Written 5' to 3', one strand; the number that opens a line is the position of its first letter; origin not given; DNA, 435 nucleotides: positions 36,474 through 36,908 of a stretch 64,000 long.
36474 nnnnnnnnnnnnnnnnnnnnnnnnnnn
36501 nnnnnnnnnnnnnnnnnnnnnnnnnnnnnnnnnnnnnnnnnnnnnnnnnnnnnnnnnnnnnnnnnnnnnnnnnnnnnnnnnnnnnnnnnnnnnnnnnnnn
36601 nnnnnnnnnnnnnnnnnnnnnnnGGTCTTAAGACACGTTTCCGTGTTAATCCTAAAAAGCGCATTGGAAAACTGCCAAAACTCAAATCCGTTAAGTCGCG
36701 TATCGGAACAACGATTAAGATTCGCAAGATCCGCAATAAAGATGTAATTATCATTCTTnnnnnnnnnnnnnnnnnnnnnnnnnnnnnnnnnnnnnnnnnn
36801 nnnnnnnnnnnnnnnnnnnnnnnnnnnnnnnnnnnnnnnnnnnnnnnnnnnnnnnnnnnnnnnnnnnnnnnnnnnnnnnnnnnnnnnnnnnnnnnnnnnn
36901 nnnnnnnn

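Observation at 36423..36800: Histone-H1-like Lys/Ala-rich domain translationally fused to the N-terminus of GMP synthase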

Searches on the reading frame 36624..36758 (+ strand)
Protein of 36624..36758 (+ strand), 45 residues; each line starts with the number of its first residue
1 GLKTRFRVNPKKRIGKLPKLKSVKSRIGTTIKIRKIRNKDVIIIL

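Call 26: find_related_loci(query=A3, collection=metagenome_contigs, flank=2500)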
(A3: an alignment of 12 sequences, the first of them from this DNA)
Query A3 (45 aa) in metagenome_contigs; peptide patterns used: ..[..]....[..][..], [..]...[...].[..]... (x = any residue, [..] = any of these).
562 stretches matched a pattern; 13 encode a relative of the query (tblastn E <= 1e-3); 13 distinct loci.
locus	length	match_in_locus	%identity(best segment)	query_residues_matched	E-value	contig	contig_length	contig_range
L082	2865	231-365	80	1-45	7e-20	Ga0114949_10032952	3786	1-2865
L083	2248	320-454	80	1-45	7e-20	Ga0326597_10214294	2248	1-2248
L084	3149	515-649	73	1-45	5e-19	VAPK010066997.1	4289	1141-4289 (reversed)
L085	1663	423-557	78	1-45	5e-19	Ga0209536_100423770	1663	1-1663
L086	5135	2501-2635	73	1-45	4e-18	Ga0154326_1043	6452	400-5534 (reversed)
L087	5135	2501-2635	73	1-45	4e-18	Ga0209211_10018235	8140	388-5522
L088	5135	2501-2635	73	1-45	4e-18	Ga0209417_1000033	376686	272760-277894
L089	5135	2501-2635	69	1-45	1e-17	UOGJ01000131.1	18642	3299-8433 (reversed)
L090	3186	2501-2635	67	1-45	1e-16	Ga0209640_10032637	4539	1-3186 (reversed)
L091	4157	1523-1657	67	1-45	3e-16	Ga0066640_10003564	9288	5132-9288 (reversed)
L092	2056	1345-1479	60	1-45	2e-15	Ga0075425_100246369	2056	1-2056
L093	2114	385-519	60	1-45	3e-15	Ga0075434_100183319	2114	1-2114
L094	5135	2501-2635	56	1-45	1e-12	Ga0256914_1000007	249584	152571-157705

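Call 31: search_protein_representatives(alignment_id=A2)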
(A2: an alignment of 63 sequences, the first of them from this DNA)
Query: 63 sequences, 41 profile positions. Proteins with E-value up to 0.001 (for the whole library): 6; up to 1e-10: 4; up to 1e-30: 0. The best 6 are listed.
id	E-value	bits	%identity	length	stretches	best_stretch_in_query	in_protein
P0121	6.5e-18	80.5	-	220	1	1-41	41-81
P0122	1.7e-17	79.2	-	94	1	1-41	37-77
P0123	2.0e-15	72.6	-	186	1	1-41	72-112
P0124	1.0e-14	70.3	-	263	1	1-41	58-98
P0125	8.9e-10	54.5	-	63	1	2-36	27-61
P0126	1.7e-08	50.4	-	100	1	1-28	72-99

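Call 35: search_protein_families(library=pfam, alignment_id=A2, max_evalue=10)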
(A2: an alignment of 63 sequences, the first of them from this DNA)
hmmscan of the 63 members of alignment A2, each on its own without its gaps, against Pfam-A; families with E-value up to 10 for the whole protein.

A. member 1, seq(41 aa): 0 families

B. families by the number of members that match (of 63 scanned): 3 families
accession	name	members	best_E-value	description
PF13105.11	DUF3959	2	0.16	Protein of unknown function (DUF3959)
PF24680.1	SH3_Hsr9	1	0.11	Hsr-9 Tudor domain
PF10495.14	PACT_coil_coil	1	0.28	Pericentrin-AKAP-450 domain of centrosomal targeting protein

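Call 36: search_solved_structures(query=A2, max_evalue=10, show_alignments=3)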
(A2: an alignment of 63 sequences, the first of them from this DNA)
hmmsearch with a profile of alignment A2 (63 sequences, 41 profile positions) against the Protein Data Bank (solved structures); distinct sequences matched with E-value up to 10: 1.
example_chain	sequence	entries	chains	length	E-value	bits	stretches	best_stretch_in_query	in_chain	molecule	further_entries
6cvj_D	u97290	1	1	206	0.0029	20.8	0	16-29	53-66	Microtubule-associated protein tau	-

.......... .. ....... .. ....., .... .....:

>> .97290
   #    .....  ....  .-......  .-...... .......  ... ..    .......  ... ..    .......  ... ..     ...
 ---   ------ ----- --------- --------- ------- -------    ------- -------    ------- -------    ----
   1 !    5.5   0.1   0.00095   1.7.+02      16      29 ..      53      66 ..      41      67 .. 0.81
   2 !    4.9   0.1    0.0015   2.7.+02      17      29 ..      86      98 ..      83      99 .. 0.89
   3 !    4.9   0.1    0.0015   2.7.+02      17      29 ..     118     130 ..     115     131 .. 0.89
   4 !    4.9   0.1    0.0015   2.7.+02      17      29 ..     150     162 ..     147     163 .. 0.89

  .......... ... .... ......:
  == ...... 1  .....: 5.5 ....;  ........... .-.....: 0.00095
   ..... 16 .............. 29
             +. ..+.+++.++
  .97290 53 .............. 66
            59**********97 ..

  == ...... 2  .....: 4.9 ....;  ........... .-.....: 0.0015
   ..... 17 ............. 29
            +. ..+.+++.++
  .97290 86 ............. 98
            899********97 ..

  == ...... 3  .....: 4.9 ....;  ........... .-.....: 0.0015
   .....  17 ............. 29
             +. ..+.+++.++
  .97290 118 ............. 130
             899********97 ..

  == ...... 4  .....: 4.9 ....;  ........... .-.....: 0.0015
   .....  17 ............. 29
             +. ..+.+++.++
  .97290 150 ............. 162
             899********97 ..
